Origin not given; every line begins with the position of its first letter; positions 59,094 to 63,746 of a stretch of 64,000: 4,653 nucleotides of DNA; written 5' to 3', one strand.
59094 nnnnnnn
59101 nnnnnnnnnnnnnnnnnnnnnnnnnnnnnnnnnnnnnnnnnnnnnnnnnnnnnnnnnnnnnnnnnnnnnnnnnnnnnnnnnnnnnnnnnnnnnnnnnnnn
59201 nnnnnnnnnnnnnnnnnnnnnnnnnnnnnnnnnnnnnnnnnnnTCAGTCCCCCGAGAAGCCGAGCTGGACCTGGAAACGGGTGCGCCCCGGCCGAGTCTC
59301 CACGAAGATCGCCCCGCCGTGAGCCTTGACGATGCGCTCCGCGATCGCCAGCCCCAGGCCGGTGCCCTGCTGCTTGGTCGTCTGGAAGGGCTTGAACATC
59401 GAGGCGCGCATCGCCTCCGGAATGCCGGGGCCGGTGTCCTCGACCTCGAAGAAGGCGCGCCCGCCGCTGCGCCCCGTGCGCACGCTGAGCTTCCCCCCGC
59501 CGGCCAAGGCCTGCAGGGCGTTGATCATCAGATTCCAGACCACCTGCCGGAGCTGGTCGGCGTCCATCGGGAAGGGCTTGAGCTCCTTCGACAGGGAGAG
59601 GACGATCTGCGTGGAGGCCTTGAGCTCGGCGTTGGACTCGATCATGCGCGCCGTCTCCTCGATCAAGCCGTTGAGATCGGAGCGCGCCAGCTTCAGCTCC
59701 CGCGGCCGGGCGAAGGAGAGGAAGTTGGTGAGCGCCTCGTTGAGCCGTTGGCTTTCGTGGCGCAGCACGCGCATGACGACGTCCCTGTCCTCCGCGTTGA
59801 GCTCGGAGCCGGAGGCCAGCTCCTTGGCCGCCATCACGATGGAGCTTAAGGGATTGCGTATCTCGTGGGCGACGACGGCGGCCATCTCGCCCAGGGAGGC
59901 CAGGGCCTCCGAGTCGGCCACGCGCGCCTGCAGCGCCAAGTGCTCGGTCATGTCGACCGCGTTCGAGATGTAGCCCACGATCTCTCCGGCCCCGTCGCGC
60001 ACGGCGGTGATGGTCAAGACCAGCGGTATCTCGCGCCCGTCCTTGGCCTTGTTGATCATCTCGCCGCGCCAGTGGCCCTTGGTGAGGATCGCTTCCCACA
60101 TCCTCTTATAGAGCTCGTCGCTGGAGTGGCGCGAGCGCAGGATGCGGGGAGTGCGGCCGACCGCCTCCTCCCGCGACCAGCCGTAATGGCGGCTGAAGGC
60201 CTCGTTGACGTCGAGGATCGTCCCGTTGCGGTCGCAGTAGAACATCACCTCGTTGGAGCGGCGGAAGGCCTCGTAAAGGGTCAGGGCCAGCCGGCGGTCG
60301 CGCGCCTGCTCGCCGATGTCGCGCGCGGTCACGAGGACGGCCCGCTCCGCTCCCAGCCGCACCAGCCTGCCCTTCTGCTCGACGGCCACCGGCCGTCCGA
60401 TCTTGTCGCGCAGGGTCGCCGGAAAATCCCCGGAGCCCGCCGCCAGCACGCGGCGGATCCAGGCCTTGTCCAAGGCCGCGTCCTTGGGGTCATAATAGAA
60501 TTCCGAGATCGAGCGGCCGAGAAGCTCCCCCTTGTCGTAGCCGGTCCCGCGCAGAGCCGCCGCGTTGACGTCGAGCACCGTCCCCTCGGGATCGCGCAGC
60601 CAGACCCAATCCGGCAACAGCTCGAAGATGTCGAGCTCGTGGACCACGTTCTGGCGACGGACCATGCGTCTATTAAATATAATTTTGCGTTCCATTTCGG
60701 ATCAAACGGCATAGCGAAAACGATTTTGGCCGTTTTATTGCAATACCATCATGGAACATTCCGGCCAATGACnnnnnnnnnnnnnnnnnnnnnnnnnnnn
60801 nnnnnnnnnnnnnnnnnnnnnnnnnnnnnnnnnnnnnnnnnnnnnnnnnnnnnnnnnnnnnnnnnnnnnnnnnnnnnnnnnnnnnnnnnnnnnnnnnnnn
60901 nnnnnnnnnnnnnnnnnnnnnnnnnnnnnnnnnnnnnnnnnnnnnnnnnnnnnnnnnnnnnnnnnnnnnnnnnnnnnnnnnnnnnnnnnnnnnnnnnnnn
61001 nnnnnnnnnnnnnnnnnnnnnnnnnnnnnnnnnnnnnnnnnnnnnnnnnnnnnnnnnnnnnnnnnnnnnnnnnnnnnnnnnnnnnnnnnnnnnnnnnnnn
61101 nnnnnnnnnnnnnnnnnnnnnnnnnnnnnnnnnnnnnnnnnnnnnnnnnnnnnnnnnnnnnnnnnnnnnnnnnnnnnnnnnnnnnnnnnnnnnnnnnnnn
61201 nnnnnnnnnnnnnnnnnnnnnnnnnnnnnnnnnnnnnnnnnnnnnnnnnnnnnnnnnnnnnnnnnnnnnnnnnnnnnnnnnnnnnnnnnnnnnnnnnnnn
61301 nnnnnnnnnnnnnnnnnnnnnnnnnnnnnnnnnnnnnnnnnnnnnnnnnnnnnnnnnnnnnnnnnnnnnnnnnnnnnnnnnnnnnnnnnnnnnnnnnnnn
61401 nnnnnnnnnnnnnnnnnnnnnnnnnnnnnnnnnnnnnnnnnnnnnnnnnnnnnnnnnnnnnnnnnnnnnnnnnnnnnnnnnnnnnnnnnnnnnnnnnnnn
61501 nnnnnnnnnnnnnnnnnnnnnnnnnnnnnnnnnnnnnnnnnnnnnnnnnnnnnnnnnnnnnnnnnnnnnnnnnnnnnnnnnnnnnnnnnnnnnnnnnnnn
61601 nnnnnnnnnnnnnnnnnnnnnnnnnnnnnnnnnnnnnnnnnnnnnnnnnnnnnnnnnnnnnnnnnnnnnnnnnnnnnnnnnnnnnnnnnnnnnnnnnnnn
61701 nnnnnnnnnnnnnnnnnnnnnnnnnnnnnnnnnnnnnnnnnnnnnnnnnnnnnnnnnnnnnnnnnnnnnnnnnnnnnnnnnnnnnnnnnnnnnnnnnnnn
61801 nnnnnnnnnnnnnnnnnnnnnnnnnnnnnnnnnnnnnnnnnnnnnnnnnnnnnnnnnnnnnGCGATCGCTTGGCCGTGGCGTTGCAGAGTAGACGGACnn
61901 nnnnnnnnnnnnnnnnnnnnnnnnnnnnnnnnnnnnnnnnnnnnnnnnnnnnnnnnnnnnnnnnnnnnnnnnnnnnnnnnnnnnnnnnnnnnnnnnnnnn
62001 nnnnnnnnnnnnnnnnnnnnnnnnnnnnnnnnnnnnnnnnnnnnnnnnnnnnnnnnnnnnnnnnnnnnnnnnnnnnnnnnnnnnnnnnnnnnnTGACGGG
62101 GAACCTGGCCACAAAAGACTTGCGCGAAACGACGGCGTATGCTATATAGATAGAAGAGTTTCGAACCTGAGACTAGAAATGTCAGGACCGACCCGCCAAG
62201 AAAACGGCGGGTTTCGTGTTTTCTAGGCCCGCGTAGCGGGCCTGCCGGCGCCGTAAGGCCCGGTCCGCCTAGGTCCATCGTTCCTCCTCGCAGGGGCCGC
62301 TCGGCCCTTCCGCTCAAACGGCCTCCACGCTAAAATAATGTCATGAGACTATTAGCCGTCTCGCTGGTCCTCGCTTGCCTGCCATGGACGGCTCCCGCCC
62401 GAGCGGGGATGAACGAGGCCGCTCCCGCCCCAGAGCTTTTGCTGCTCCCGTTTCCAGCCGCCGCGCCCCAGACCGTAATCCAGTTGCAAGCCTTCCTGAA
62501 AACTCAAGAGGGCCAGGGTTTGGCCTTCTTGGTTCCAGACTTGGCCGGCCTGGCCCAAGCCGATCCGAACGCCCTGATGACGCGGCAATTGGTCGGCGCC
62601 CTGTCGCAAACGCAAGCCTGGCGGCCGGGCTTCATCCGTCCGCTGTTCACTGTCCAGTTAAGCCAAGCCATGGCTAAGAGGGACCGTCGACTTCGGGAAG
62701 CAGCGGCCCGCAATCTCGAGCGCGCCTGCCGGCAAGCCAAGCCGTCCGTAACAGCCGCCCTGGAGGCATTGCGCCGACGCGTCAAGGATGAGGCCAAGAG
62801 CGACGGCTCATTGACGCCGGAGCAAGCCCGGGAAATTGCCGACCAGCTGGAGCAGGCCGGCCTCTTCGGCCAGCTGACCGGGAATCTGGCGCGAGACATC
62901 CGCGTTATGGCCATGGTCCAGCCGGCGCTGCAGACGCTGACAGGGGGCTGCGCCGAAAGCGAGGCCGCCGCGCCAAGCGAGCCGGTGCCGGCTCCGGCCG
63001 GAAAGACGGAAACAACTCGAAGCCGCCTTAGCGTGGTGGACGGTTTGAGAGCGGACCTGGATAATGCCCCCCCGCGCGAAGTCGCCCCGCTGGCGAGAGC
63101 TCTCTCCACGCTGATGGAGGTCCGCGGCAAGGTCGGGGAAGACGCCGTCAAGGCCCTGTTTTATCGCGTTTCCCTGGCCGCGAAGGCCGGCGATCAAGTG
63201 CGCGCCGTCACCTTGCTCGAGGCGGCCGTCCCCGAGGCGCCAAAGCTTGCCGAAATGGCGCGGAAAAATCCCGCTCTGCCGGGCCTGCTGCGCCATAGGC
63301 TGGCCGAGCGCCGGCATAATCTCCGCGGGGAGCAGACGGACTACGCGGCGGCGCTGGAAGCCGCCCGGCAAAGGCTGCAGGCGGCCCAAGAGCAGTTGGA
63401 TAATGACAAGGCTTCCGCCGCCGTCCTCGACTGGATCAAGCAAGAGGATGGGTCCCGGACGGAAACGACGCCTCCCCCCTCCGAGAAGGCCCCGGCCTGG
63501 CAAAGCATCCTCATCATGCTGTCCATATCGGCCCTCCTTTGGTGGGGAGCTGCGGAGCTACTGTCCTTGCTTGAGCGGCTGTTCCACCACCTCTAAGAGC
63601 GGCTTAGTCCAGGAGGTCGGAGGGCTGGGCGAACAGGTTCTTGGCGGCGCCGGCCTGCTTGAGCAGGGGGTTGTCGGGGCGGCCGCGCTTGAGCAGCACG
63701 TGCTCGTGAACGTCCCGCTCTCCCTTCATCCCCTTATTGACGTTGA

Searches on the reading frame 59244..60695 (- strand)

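Call 46: search_protein_families(library=pfam, proteins=[window:59244-60695:-], max_evalue=0.0001)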
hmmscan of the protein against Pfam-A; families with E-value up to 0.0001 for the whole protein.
window:59244-60695:- (483 aa): 7 families
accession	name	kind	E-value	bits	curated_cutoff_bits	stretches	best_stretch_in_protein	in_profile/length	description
PF00989.32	PAS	-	2e-31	108.7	22.6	2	148-244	11-108/113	PAS fold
PF13426.13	PAS_9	-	6.2e-27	94.3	27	2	151-251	4-103/103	PAS domain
PF02518.31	HATPase_c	-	3.7e-25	89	26.4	1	378-478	2-107/111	Histidine kinase-, DNA gyrase B-, and HSP90-like ATPase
PF08448.16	PAS_4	-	8.7e-23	81.1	23.1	2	145-251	2-107/110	PAS fold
PF13188.13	PAS_8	-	1e-13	51.1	21.8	1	23-71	6-55/65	PAS domain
PF00512.31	HisKA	-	1.3e-11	44.8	26.9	1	268-332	2-64/66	His Kinase A (phospho-acceptor) domain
PF08447.18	PAS_3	-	5.4e-11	43.1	25.6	1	161-244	2-87/89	PAS fold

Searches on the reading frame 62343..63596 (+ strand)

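Call 72: search_protein_families(library=ncbifam, proteins=[window:62343-63596:+], max_evalue=0.01)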
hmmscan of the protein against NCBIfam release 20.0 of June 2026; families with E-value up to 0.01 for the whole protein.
window:62343-63596:+ (417 aa): 0 families

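Call 73: search_protein_families(library=pfam, proteins=[window:62343-63596:+], max_evalue=1)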
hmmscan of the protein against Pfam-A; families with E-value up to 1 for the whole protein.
window:62343-63596:+ (417 aa): 4 families
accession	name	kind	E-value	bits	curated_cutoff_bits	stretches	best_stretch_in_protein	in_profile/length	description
PF25607.1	DUF7939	-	0.0058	17.4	27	1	339-370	2-32/81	Domain of unknown function (DUF7939)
PF11137.13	DUF2909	-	0.033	14.5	31.4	1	247-280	13-45/60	Protein of unknown function (DUF2909)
PF24881.1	DUF7739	-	0.057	14.4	27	1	114-172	7-64/98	Domain of unknown function (DUF7739)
PF13519.12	VWA_2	-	0.54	11.3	27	0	323-353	65-94/107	von Willebrand factor type A domain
